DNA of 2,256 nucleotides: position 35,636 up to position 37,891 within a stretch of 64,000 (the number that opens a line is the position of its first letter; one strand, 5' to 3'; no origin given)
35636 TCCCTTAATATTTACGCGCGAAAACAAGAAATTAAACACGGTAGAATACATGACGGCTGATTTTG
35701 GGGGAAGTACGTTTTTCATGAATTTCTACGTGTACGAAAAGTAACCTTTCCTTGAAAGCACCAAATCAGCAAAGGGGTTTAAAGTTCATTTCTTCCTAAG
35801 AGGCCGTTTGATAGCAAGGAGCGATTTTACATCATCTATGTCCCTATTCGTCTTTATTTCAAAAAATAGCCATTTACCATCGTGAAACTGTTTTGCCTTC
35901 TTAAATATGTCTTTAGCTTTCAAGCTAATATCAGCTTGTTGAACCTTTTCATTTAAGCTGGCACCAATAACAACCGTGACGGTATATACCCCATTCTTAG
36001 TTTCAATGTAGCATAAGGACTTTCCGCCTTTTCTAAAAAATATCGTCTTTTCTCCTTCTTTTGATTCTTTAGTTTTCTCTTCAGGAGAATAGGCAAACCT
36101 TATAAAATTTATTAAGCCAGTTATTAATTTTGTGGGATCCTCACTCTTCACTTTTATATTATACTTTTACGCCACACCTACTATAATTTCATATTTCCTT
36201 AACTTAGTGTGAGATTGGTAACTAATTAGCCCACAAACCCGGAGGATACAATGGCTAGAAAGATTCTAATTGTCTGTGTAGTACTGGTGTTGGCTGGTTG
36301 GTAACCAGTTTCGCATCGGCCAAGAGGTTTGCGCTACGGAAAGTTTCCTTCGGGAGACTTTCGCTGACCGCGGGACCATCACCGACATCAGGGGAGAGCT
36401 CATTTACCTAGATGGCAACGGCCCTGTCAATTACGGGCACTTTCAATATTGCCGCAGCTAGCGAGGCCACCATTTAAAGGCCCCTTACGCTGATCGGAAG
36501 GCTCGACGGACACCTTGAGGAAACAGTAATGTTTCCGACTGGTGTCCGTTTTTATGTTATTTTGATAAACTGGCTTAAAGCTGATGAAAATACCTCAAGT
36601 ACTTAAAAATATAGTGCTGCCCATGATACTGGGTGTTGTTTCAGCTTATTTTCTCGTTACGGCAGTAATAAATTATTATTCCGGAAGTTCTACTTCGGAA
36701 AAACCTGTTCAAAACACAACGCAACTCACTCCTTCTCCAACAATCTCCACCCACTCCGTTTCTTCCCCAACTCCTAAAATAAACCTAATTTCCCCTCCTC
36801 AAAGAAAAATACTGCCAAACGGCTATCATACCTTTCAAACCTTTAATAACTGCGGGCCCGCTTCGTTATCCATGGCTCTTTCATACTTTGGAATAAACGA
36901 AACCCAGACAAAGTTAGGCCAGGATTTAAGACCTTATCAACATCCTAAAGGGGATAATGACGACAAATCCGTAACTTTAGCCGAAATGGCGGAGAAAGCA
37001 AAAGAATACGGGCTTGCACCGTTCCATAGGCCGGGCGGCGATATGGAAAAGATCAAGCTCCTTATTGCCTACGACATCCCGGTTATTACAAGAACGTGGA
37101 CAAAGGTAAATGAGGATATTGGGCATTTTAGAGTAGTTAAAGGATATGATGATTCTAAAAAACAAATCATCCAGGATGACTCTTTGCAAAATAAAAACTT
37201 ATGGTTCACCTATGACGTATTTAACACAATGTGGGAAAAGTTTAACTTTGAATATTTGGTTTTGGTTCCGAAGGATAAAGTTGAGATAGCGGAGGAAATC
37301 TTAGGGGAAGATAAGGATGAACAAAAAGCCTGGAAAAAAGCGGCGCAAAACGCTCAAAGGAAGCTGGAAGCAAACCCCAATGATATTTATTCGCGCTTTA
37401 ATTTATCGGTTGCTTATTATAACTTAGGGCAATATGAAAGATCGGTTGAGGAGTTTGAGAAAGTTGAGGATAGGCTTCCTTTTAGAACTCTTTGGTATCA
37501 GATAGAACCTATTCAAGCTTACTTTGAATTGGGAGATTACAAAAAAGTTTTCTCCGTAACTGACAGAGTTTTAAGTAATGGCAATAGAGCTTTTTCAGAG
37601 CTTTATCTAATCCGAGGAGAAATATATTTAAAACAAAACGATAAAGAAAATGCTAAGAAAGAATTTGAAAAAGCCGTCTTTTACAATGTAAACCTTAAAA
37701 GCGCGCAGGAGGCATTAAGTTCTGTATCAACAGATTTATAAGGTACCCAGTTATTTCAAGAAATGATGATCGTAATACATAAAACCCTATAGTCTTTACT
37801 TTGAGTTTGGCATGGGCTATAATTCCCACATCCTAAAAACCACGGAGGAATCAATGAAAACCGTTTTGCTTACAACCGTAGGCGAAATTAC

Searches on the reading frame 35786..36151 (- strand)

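Call 11: search_protein_families(library=pfam, proteins=[window:35786-36151:-], max_evalue=0.01)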
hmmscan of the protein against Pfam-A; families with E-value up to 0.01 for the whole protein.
window:35786-36151:- (121 aa): 1 family
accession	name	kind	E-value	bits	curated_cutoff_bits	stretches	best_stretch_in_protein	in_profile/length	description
PF12663.12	DUF3788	-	1.1e-16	61.5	25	1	39-116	52-128/128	Protein of unknown function (DUF3788)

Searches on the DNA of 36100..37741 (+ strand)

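Call 4: search_rna_families(source=window, start=36100, end=36650, threshold=evalue, max_evalue=10, show_alignments=3)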
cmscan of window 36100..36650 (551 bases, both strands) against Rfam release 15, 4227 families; matches with E-value up to 10: 1.
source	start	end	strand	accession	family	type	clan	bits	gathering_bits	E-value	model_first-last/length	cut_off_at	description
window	36236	36280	+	RF00840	mir-374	Gene; miRNA;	-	18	54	0.8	1-71/71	no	mir-374 microRNA precursor family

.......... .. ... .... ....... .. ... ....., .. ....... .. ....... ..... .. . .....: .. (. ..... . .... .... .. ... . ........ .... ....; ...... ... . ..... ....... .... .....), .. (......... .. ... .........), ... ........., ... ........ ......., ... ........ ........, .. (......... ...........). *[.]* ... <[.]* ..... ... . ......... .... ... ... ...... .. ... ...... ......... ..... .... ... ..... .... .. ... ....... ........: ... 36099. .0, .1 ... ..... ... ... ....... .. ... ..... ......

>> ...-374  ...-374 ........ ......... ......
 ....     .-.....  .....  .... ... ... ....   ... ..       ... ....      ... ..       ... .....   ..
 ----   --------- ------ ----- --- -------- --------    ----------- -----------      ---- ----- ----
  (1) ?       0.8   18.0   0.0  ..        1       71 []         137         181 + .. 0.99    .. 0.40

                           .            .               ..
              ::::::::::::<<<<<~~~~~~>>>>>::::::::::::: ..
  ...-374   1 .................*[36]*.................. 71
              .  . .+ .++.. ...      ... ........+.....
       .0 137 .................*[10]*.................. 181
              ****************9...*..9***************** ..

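Call 19: search_rna_families(sources=[L010, L011, L012, L013, L014, L015, L016, L017, L018, L019, L020, L021, L022, L023, L024, L025, L026, L027, L028, L029], threshold=gathering)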
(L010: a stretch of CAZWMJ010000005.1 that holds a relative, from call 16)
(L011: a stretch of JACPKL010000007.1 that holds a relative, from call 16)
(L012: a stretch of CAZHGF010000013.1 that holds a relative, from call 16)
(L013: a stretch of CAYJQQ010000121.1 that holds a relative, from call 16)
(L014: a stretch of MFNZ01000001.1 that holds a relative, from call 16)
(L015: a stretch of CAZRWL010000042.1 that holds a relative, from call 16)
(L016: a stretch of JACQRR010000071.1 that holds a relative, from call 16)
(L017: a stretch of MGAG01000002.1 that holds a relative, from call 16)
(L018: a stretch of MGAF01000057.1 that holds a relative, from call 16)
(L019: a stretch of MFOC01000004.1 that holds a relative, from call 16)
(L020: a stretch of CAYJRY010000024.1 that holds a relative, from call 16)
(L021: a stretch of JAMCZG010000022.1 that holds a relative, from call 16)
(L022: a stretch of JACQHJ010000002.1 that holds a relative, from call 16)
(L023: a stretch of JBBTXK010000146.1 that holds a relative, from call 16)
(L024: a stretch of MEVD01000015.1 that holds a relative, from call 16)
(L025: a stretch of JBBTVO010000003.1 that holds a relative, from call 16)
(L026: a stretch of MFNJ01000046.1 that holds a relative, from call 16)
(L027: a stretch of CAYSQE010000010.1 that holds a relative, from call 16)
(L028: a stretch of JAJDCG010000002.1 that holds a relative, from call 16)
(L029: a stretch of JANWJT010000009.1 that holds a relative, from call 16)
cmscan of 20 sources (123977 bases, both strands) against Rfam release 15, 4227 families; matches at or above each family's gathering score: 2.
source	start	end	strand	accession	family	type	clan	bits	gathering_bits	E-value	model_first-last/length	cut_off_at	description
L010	4529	4600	-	RF00005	tRNA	Gene; tRNA;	CL00001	73.8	29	5.5e-14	1-71/71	no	tRNA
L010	5548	5621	+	RF00005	tRNA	Gene; tRNA;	CL00001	62.5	29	7e-11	1-71/71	no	tRNA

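Call 23: search_dna_similar(query=window:36190-36565:+, collection=phages, mode=distant, max_evalue=1)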
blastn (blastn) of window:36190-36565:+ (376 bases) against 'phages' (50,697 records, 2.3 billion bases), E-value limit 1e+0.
No match.

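Call 24: search_dna_similar(query=window:36190-36565:+, collection=plasmids, mode=distant, max_evalue=1)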
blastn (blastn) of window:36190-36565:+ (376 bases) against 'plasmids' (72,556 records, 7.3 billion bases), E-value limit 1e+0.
Records with a match: 1; places in all: 1; records where one place covers at least 80% of the query: 0.
Best place of each record, by identity: 95-99% 1.
By first word of the organism name: Ciceribacter 1.
By predicted mobility (MOB-suite, as given by PLSDB): non-mobilizable 1.
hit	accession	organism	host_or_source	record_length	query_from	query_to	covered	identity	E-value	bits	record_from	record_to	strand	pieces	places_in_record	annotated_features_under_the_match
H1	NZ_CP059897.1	Ciceribacter thiooxidans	mixed culture,soil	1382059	324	350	7%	96.3%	1e-1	46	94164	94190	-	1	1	none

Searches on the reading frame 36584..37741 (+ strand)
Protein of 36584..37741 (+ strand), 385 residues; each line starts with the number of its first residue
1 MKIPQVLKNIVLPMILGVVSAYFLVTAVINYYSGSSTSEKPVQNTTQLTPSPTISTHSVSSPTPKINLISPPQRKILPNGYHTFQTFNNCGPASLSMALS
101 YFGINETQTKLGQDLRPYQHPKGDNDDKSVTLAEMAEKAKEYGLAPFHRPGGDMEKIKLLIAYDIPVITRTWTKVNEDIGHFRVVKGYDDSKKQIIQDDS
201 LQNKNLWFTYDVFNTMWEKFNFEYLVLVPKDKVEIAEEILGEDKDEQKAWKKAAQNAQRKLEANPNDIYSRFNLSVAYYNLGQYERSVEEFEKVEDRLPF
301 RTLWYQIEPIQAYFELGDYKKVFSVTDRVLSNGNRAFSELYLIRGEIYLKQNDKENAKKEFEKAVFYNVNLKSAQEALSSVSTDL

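Call 10: find_encoding_contigs(protein=window:36584-37741:+, flank=5000, max_places=10)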
Protein window:36584-37741:+ (385 aa): 20 contigs read that carry it; 9 places shown.
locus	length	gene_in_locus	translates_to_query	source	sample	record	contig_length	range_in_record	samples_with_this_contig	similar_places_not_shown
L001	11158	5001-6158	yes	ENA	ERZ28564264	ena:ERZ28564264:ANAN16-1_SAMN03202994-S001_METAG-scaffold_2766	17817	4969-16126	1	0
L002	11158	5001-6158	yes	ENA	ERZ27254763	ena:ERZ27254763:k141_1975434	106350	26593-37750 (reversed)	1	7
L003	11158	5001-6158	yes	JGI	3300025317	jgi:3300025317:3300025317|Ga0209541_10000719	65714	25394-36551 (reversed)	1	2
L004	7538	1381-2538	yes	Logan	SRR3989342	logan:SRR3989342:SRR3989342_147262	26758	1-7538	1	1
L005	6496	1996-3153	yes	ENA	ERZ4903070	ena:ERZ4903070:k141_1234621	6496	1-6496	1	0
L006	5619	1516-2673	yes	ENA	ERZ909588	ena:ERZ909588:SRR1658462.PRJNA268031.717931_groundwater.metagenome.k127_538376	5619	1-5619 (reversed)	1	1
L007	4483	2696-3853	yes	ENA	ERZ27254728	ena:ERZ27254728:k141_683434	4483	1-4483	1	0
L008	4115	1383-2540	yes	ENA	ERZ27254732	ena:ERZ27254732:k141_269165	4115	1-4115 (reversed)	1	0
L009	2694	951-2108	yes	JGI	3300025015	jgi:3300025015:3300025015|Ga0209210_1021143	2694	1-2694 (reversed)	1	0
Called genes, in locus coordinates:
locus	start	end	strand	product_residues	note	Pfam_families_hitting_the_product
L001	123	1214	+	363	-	-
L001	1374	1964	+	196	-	-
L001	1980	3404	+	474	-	-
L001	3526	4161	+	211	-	-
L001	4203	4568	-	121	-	PF12663:DUF3788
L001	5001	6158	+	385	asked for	PF13529:Peptidase_C39_2, PF03412:Peptidase_C39 (weak), PF13174:TPR_6 (faint), PF07719:TPR_2 (faint), PF12895:ANAPC3 (faint), PF14559:TPR_19 (faint), PF13431:TPR_17 (faint), PF13181:TPR_8 (faint)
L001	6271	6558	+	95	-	-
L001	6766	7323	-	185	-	-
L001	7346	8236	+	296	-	PF02388:FemAB (faint)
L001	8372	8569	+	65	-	-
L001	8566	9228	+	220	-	PF08843:AbiEii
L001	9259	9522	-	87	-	-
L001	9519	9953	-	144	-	-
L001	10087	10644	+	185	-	-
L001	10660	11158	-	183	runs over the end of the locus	PF01925:TauE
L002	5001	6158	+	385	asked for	PF13529:Peptidase_C39_2, PF03412:Peptidase_C39 (weak), PF13174:TPR_6 (faint), PF07719:TPR_2 (faint), PF12895:ANAPC3 (faint), PF14559:TPR_19 (faint), PF13431:TPR_17 (faint), PF13181:TPR_8 (faint)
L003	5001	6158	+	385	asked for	PF13529:Peptidase_C39_2, PF03412:Peptidase_C39 (weak), PF13174:TPR_6 (faint), PF07719:TPR_2 (faint), PF12895:ANAPC3 (faint), PF14559:TPR_19 (faint), PF13431:TPR_17 (faint), PF13181:TPR_8 (faint)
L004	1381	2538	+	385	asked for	PF13529:Peptidase_C39_2, PF03412:Peptidase_C39 (weak), PF13174:TPR_6 (faint), PF07719:TPR_2 (faint), PF12895:ANAPC3 (faint), PF14559:TPR_19 (faint), PF13431:TPR_17 (faint), PF13181:TPR_8 (faint)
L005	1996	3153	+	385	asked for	PF13529:Peptidase_C39_2, PF03412:Peptidase_C39 (weak), PF13174:TPR_6 (faint), PF07719:TPR_2 (faint), PF12895:ANAPC3 (faint), PF14559:TPR_19 (faint), PF13431:TPR_17 (faint), PF13181:TPR_8 (faint)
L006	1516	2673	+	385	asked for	PF13529:Peptidase_C39_2, PF03412:Peptidase_C39 (weak), PF13174:TPR_6 (faint), PF07719:TPR_2 (faint), PF12895:ANAPC3 (faint), PF14559:TPR_19 (faint), PF13431:TPR_17 (faint), PF13181:TPR_8 (faint)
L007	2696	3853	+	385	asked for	PF13529:Peptidase_C39_2, PF03412:Peptidase_C39 (weak), PF13174:TPR_6 (faint), PF07719:TPR_2 (faint), PF12895:ANAPC3 (faint), PF14559:TPR_19 (faint), PF13431:TPR_17 (faint), PF13181:TPR_8 (faint)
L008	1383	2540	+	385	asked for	PF13529:Peptidase_C39_2, PF03412:Peptidase_C39 (weak), PF13174:TPR_6 (faint), PF07719:TPR_2 (faint), PF12895:ANAPC3 (faint), PF14559:TPR_19 (faint), PF13431:TPR_17 (faint), PF13181:TPR_8 (faint)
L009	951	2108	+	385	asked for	PF13529:Peptidase_C39_2, PF03412:Peptidase_C39 (weak), PF13174:TPR_6 (faint), PF07719:TPR_2 (faint), PF12895:ANAPC3 (faint), PF14559:TPR_19 (faint), PF13431:TPR_17 (faint), PF13181:TPR_8 (faint)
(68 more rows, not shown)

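Call 11: search_protein_families(library=pfam, proteins=[window:36584-37741:+], max_evalue=0.01)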
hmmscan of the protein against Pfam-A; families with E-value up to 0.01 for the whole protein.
window:36584-37741:+ (385 aa): 14 families
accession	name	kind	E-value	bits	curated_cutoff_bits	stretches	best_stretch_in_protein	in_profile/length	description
PF13529.12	Peptidase_C39_2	-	4.8e-15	56.8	24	1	85-200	8-142/143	Peptidase_C39 like family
PF13181.12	TPR_8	-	1.8e-10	40.6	25.7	2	339-365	2-28/34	Tetratricopeptide repeat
PF07719.23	TPR_2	-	1.2e-09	38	27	2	339-365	2-28/34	Tetratricopeptide repeat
PF03412.21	Peptidase_C39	-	9.6e-07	29.1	22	1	88-219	11-123/133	Peptidase C39 family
PF12895.13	ANAPC3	-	3.8e-06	27.5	27.2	1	247-320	2-73/82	Anaphase-promoting complex, cyclosome, subunit 3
PF13174.12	TPR_6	-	9.6e-06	26.4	26.3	0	270-296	2-28/33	Tetratricopeptide repeat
PF13431.12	TPR_17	-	1.1e-05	25.7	24.4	1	261-288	6-33/34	Tetratricopeptide repeat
PF14559.12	TPR_19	-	1.8e-05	25.4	25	1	246-299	3-56/68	Tetratricopeptide repeat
PF13371.12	TPR_9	-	0.00012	22.5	35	1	247-293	8-54/73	Tetratricopeptide repeat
PF13428.12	TPR_14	-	0.00047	21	23.5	0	339-365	2-28/44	Tetratricopeptide repeat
PF13432.12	TPR_16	-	0.0011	19.8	32.7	0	250-299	13-62/65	Tetratricopeptide repeat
PF13424.12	TPR_12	-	0.0013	19.4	30.1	0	249-296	25-73/77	Tetratricopeptide repeat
PF00515.34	TPR_1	-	0.0023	18.1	27.8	0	339-365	2-28/34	Tetratricopeptide repeat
PF14561.12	TPR_20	-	0.0091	16.7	25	0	251-290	5-44/90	Tetratricopeptide repeat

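Call 14: find_homologous_proteins(query=window:36584-37741:+, max_evalue=1e-20)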
Query window:36584-37741:+ (385 aa): 1889 proteins with E <= 1e-20 among 4756 candidates; the best 120 are listed.
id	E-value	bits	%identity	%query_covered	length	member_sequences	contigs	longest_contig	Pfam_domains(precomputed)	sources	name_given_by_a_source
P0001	4.4e-254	860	99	100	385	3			PF14559.13,PF13431.13,PF13371.13,PF13529.14,PF12895.14,PF03412.22,PF13181.13,PF07719.24,PF13174.13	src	-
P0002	2.3e-173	594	71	99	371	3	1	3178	PF13431.13,PF13371.13,PF13529.14,PF03412.22,PF13181.13,PF07719.24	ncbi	-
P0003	4.8e-173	593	71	99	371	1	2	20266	PF13529.14,PF03412.22,PF13181.13,PF07719.24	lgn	-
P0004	7.5e-170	583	70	99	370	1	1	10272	PF13431.13,PF13529.14,PF03412.22,PF13181.13,PF07719.24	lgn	-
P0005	1.4e-163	562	68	99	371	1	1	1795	PF13529.14,PF03412.22,PF13181.13,PF07719.24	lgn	-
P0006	1.5e-160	552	68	99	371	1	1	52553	PF13371.13,PF13529.14,PF13424.13,PF03412.22,PF13181.13,PF07719.24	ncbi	-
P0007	1.2e-155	536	62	97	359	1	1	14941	PF14559.13,PF13431.13,PF13371.13,PF13529.14,PF13424.13,PF13432.13,PF13428.13,PF03412.22,PF13181.13,PF07719.24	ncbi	-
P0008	4.2e-154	531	65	94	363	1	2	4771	PF14559.13,PF13529.14,PF12895.14,PF03412.22,PF13181.13,PF07719.24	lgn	-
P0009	1.4e-153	529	71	85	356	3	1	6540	PF13529.14,PF03412.22,PF13181.13,PF07719.24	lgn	-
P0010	1.3e-151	523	63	97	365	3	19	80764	PF00515.35,PF13529.14,PF03412.22,PF13181.13,PF07719.24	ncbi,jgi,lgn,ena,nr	ncbi:MAG: hypothetical protein A3D74_05445 [Candidatus Levybacteria bacterium RIFCSPHIGHO2_02_FULL_3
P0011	5.7e-151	520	70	82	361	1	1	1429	PF13431.13,PF13529.14,PF03412.22,PF13181.13,PF07719.24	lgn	-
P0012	7.2e-151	520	68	82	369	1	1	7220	PF13529.14,PF03412.22,PF07719.24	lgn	-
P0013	1.6e-150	519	62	95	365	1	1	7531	PF13529.14,PF03412.22,PF13181.13,PF07719.24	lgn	-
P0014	2.0e-150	519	64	94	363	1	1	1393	PF14559.13,PF13431.13,PF13529.14,PF03412.22,PF13181.13,PF07719.24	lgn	-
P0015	2.1e-150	519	62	96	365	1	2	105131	PF13529.14,PF03412.22,PF13181.13,PF07719.24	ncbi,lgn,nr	ncbi:C39 family peptidase [Candidatus Roizmanbacteria bacterium]|nr:C39 family peptidase [Candidatus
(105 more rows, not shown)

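Call 16: find_related_loci(query=A1, collection=genome_contigs, flank=3000)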
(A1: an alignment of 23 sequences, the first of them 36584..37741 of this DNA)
Query A1 (385 aa) in genome_contigs; peptide patterns used: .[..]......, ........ (x = any residue, [..] = any of these).
452 stretches matched a pattern; 432 encode a relative of the query (tblastn E <= 1e-3); the best 80 are kept; 80 distinct loci.
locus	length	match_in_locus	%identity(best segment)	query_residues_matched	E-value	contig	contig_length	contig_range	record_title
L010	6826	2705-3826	68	1-384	5e-170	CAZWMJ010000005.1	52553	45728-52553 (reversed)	MAG TPA_asm: uncultured Gammaproteobacteria bacterium isolate binchicken_co38_574 genome assembly, contig: NODE_1417_len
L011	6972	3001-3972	71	59-382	7e-161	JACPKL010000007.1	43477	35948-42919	MAG: Candidatus Daviesbacteria bacterium isolate NC_groundwater_493_Ag_S-0.1um_36_17 S35_SO-1_scaffold_218870, whole gen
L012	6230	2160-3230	62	7-378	6e-161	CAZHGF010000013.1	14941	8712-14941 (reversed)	MAG TPA_asm: uncultured Gammaproteobacteria bacterium isolate binchicken_co134_1283 genome assembly, contig: NODE_8669_l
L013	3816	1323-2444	61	11-381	6e-162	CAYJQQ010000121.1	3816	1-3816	MAG TPA_asm: uncultured Gammaproteobacteria bacterium isolate ERP125453_co1_343 genome assembly, contig: NODE_34000_leng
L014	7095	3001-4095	63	7-381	4e-155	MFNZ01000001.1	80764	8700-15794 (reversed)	MAG: Candidatus Levybacteria bacterium RIFCSPHIGHO2_02_FULL_37_13 rifcsphigho2_02_scaffold_1002, whole genome shotgun se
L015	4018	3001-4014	65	1-358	1e-157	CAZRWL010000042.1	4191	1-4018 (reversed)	MAG TPA_asm: uncultured Gammaproteobacteria bacterium isolate SRP269290_co1_1073 genome assembly, contig: NODE_40204_len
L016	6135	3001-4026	66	43-381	4e-153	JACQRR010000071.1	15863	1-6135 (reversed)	MAG: Candidatus Roizmanbacteria bacterium isolate NC_groundwater_1364_Ag_S-0.2um_37_64 S_p2_S4_coassembly_k141_1503211,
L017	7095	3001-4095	60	1-379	2e-152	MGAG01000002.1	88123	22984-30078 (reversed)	MAG: Candidatus Roizmanbacteria bacterium RIFCSPLOWO2_01_FULL_37_12 rifcsplowo2_01_scaffold_1040, whole genome shotgun s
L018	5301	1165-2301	60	9-385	5e-152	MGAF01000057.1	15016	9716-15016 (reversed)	MAG: Candidatus Roizmanbacteria bacterium RIFCSPLOWO2_01_FULL_35_13 rifcsplowo2_01_scaffold_8599, whole genome shotgun s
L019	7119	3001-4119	60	1-381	4e-151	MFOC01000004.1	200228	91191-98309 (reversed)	MAG: Candidatus Levybacteria bacterium RIFCSPHIGHO2_02_FULL_40_18 rifcsphigho2_02_scaffold_244, whole genome shotgun seq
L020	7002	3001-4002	65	43-377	5e-151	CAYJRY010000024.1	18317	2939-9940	MAG TPA_asm: uncultured Gammaproteobacteria bacterium isolate ERP125453_co1_466 genome assembly, contig: NODE_3049_lengt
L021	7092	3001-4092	59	6-382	3e-150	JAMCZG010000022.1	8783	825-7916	MAG: Patescibacteria group bacterium isolate FK_Sedi_B_Bin.314 NODE_34304_length_8783_cov_3.41867, whole genome shotgun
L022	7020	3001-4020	65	43-381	9e-150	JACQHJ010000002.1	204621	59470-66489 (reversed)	MAG: Candidatus Levyibacteriota bacterium isolate NC_groundwater_1096_Ag_S2p5_37_166 S_2p5_S6_coassembly_k141_631473, wh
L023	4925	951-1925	67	68-381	7e-150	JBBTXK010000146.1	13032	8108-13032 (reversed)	MAG: Patescibacteria group bacterium isolate H51-bin196_1 H51_bin196_1_000000000146, whole genome shotgun sequence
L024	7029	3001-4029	63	40-383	8e-149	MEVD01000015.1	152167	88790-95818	MAG: candidate division WWE3 bacterium RIFCSPHIGHO2_02_FULL_38_14 rifcsphigho2_02_scaffold_396, whole genome shotgun seq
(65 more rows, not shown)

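Call 25: find_encoding_contigs(protein=P0003, flank=4000, max_places=3)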
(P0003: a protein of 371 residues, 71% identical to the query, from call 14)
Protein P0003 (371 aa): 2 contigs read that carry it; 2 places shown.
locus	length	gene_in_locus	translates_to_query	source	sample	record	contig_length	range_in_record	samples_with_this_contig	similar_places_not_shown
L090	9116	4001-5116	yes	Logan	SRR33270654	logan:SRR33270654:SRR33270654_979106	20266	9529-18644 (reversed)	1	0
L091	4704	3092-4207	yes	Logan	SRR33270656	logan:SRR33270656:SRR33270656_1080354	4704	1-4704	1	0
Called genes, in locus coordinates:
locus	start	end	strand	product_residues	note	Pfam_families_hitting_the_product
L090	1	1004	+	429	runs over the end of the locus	PF25917:BSH_RND (faint), PF25919:BSH_CusB (faint), PF25990:Beta-barrel_YknX, PF25967:RND-MFP_C, PF25975:CzcB_C, PF25989:YknX_C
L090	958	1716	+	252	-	PF00005:ABC_tran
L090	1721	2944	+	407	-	PF12704:MacB_PCD, PF02687:FtsX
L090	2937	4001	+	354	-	PF05448:AXE1 (faint), PF02129:Peptidase_S15, PF01738:DLH (faint), PF20434:BD-FAE, PF00561:Abhydrolase_1 (weak), PF12146:Hydrolase_4, PF00326:Peptidase_S9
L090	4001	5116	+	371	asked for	PF03412:Peptidase_C39, PF13529:Peptidase_C39_2, PF07719:TPR_2 (faint), PF13181:TPR_8 (faint)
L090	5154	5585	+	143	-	PF18914:DUF5666 (weak)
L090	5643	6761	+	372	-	PF02515:CoA_transf_3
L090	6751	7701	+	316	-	PF13527:Acetyltransf_9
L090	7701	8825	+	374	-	PF00282:Pyridoxal_deC, PF00266:Aminotran_5 (weak)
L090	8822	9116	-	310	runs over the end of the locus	PF00188:CAP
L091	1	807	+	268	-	?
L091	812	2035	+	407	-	PF12704:MacB_PCD, PF02687:FtsX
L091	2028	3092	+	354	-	PF05448:AXE1 (faint), PF02129:Peptidase_S15, PF01738:DLH (faint), PF20434:BD-FAE, PF00561:Abhydrolase_1 (weak), PF12146:Hydrolase_4, PF00326:Peptidase_S9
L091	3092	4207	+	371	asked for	PF03412:Peptidase_C39, PF13529:Peptidase_C39_2, PF07719:TPR_2 (faint), PF13181:TPR_8 (faint)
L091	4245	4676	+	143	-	PF18914:DUF5666 (weak)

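Call 26: find_encoding_contigs(protein=P0004, flank=4000, max_places=3)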
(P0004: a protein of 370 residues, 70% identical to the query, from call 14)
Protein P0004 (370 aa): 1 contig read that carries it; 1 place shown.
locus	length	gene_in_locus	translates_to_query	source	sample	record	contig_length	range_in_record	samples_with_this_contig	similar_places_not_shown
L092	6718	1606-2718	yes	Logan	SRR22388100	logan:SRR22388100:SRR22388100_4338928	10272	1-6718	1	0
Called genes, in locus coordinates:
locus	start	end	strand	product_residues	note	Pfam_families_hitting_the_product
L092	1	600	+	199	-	?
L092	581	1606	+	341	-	PF05448:AXE1 (faint), PF02129:Peptidase_S15, PF01738:DLH, PF12740:PETase (weak), PF00561:Abhydrolase_1, PF12146:Hydrolase_4, PF12697:Abhydrolase_6 (weak), PF00326:Peptidase_S9, +3 more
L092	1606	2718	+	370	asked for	PF03412:Peptidase_C39 (weak), PF13529:Peptidase_C39_2, PF07719:TPR_2 (faint), PF13431:TPR_17 (faint), PF13181:TPR_8 (faint)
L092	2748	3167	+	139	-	PF18914:DUF5666 (weak)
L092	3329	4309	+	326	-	PF25967:RND-MFP_C (faint), PF25990:Beta-barrel_YknX, PF25975:CzcB_C (weak), PF25989:YknX_C (faint)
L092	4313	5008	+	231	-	PF02463:SMC_N (faint), PF00005:ABC_tran, PF13304:AAA_21 (faint)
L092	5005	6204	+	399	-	PF12704:MacB_PCD, PF02687:FtsX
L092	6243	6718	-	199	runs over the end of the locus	PF01351:RNase_HII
